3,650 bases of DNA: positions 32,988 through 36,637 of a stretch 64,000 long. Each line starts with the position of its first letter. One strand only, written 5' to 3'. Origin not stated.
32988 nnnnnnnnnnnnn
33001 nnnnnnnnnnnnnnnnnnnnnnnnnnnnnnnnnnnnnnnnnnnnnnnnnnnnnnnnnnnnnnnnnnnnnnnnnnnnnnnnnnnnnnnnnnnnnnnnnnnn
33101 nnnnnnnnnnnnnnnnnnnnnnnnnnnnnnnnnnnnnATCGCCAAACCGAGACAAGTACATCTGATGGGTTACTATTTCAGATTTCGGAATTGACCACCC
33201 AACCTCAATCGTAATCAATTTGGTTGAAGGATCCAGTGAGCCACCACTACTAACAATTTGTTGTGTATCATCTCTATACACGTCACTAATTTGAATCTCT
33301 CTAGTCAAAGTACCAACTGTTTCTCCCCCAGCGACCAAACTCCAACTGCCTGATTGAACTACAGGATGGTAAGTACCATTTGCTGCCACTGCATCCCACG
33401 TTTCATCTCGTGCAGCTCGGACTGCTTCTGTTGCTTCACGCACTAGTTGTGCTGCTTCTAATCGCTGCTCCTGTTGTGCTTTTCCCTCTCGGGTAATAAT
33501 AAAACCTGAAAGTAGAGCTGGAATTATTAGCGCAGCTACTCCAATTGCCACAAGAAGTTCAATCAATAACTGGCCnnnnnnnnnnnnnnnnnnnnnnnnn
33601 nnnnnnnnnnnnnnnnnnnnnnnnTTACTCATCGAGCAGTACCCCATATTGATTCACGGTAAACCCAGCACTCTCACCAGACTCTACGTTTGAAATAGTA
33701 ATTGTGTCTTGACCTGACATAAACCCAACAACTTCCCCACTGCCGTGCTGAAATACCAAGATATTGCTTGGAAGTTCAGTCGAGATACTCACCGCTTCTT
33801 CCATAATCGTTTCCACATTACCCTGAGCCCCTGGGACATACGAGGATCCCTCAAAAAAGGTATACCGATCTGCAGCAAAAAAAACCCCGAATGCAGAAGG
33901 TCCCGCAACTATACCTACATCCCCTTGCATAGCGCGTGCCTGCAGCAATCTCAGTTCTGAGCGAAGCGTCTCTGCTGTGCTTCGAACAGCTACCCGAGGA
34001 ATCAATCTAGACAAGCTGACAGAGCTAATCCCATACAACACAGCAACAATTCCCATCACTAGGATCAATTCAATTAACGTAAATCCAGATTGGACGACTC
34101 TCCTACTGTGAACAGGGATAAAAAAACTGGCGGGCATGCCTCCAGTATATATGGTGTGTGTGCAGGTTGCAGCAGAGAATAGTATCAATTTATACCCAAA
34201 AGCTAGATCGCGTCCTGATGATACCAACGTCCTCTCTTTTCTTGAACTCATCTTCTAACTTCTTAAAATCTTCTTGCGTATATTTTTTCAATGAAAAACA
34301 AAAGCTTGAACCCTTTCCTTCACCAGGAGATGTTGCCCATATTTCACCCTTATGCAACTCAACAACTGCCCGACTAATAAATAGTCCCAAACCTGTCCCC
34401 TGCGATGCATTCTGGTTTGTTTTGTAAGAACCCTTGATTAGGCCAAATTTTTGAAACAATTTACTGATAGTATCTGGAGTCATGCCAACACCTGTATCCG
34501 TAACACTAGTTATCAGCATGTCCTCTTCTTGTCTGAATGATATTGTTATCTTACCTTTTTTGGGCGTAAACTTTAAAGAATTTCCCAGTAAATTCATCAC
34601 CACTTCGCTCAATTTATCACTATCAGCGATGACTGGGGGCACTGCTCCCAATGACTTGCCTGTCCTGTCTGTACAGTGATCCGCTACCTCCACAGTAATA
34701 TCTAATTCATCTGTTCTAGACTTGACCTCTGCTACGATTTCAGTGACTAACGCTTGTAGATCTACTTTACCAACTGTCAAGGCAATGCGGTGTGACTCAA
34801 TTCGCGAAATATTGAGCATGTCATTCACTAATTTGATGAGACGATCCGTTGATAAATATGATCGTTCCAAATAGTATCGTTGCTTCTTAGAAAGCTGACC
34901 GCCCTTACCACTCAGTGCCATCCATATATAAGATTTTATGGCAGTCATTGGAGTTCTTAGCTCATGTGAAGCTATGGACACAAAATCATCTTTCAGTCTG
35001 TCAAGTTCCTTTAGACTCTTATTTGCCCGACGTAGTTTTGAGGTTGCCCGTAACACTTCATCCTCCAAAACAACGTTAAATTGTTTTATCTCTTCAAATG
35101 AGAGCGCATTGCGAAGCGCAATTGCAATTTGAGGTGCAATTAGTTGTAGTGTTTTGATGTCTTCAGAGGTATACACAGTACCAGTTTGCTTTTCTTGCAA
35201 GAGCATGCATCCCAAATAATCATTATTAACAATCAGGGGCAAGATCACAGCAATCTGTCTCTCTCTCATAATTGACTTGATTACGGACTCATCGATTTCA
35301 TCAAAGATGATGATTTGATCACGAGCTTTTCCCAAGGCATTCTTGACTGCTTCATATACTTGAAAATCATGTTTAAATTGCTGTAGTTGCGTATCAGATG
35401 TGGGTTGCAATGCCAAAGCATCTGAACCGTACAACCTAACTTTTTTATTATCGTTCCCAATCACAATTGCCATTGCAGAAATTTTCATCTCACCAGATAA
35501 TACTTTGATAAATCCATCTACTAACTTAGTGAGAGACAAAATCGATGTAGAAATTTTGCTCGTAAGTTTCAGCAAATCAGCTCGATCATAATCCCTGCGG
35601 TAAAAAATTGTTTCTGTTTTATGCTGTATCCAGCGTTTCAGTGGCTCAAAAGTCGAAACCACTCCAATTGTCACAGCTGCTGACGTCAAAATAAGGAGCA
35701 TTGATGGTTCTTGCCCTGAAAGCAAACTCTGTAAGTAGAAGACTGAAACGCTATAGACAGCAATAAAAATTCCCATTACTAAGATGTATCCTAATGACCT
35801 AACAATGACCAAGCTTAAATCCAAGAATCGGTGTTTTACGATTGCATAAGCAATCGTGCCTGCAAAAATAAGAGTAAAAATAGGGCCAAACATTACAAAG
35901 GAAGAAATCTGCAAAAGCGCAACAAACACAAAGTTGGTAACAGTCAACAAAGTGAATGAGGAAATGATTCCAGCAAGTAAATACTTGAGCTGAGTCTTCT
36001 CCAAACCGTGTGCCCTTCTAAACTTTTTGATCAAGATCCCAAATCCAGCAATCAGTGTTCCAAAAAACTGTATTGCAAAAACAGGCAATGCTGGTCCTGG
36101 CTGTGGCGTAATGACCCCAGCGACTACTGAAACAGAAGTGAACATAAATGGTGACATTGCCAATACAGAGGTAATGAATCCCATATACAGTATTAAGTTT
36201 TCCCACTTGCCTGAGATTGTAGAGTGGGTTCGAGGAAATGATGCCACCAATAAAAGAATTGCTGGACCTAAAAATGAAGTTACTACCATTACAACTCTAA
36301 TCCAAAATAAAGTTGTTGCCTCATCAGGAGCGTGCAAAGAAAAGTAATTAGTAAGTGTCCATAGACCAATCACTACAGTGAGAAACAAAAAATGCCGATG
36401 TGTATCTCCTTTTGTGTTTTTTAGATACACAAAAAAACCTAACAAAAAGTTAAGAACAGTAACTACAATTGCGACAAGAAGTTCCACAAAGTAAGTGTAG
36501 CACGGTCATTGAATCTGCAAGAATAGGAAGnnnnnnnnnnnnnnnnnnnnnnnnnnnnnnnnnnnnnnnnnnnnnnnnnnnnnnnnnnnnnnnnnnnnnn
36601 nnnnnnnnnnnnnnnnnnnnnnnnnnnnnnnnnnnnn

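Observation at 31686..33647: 653-aa prepilin-like protein carrying LVIVD-type beta-propeller repeats: candidate pilus-tip adhesin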

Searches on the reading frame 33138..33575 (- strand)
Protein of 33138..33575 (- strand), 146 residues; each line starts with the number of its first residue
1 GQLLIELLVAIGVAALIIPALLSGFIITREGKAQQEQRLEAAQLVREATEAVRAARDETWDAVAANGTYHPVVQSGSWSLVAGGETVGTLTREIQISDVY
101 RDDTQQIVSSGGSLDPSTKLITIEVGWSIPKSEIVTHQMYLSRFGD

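Call 41: search_solved_structures(query=window:33138-33575:-, max_evalue=10)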
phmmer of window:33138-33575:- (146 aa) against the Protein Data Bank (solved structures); distinct sequences matched with E-value up to 10: 2.
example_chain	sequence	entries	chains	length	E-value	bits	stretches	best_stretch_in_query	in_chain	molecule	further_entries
6f32_A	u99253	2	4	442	0.91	13.2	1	55-131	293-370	Amine oxidase LkcE | LkcE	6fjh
6f7v_A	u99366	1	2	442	0.91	13.2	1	55-131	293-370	LkcE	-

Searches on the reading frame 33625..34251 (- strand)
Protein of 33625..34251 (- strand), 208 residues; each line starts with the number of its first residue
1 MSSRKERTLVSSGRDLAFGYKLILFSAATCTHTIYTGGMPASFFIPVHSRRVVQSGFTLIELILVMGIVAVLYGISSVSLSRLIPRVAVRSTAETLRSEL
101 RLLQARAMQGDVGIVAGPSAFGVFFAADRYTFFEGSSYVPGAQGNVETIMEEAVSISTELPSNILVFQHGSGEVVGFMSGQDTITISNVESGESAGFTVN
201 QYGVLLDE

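Call 3: search_protein_families(library=pfam, proteins=[window:33625-34251:-], max_evalue=1)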
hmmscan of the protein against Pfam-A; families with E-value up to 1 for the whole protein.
window:33625-34251:- (208 aa): 2 families
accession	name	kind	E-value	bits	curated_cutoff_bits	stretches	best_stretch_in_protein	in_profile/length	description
PF07963.17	N_methyl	-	4.2e-05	23.4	21.2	1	54-72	4-22/27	Prokaryotic N-terminal methylation motif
PF03625.19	DUF302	-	0.043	14.1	23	1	148-175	31-58/63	Domain of unknown function DUF302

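Call 4: search_protein_families(library=ncbifam, proteins=[window:33625-34251:-], max_evalue=1)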
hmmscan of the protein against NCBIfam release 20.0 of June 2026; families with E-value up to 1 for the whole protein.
window:33625-34251:- (208 aa): 11 families
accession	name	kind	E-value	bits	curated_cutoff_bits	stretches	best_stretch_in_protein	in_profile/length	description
TIGR01708.2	typeII_sec_gspH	equivalog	1.2e-07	31.9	80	1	54-109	1-56/169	type II secretion system minor pseudopilin GspH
NF040982.1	ComGD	equivalog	3.1e-06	27.7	70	1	54-108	1-55/139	competence type IV pilus minor pilin ComGD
TIGR02532.1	IV_pilin_GFxxxE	domain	9.7e-06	25.2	16.3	1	54-72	1-19/24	prepilin-type N-terminal cleavage/methylation domain-containing protein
TIGR02596.1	TIGR02596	subfamily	4.3e-05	23.7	70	1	57-109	1-53/196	Verru_Chthon cassette protein D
NF047827.1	T3SSXpsH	equivalog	7.6e-05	22.5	160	1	56-109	2-55/145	type II secretion system protein XpsH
NF007862.0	PRK10574.1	equivalog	0.0001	22.4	138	1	54-89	4-39/145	prepilin peptidase-dependent pilin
NF007800.0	PRK10506.1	equivalog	0.00065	19.6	158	1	53-108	7-62/163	prepilin peptidase-dependent protein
NF040999.1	pilin_ComGC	equivalog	0.013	15.7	75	1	54-72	1-19/84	competence type IV pilus major pilin ComGC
NF007848.0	PRK10557.1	equivalog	0.034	13.4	120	1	50-100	6-52/192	prepilin peptidase-dependent protein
TIGR01710.1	typeII_sec_gspG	equivalog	0.14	12.2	88.85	1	55-81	1-27/134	type II secretion system major pseudopilin GspG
TIGR02599.1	TIGR02599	subfamily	0.28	10.4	256.5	1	56-78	1-23/361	Verru_Chthon cassette protein C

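Call 43: search_solved_structures(query=window:33625-34251:-, max_evalue=10)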
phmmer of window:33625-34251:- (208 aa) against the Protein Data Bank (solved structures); distinct sequences matched with E-value up to 10: 6.
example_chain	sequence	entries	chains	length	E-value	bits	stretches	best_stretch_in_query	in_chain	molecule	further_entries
7tgg_A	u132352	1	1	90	0.16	14.8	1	54-101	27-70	Geopilin domain 1 protein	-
9egp_A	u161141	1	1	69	0.28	14.1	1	54-94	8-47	Geopilin domain 1 protein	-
9kax_A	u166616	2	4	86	0.4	13.6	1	18-79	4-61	Sugar transporter SemiSWEET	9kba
3ll9_A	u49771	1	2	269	0.49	13.3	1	37-110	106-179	Isopentenyl phosphate kinase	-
3fhw_A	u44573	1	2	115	0.76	12.6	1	32-113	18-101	Primosomal replication protein n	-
6nff_A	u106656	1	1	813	1.3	11.8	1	96-161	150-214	Xaa-Pro dipeptidyl-peptidase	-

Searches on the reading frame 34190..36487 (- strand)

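Call 30: search_protein_families(library=pfam, proteins=[window:34190-36487:-], max_evalue=0.001)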
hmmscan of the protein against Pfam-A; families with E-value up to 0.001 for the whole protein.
window:34190-36487:- (765 aa): 6 families
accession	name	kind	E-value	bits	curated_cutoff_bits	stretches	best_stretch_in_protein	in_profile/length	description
PF02518.31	HATPase_c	-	3.4e-25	89.1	26.4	1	622-735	2-109/111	Histidine kinase-, DNA gyrase B-, and HSP90-like ATPase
PF00512.31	HisKA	-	1.4e-16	60.7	26.9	1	499-565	2-65/66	His Kinase A (phospho-acceptor) domain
PF16927.11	HisKA_7TM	-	4.2e-14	53.4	28.6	1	7-224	3-222/224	N-terminal 7TM region of histidine kinase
PF13321.11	DUF4084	-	3.3e-05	24.1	22.4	1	115-326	84-288/304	Domain of unknown function (DUF4084)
PF13589.12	HATPase_c_3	-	9.7e-05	22.8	25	1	627-744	4-116/137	Histidine kinase-, DNA gyrase B-, and HSP90-like ATPase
PF13185.12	GAF_2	-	0.00024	21.8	28.6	1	413-458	91-135/136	GAF domain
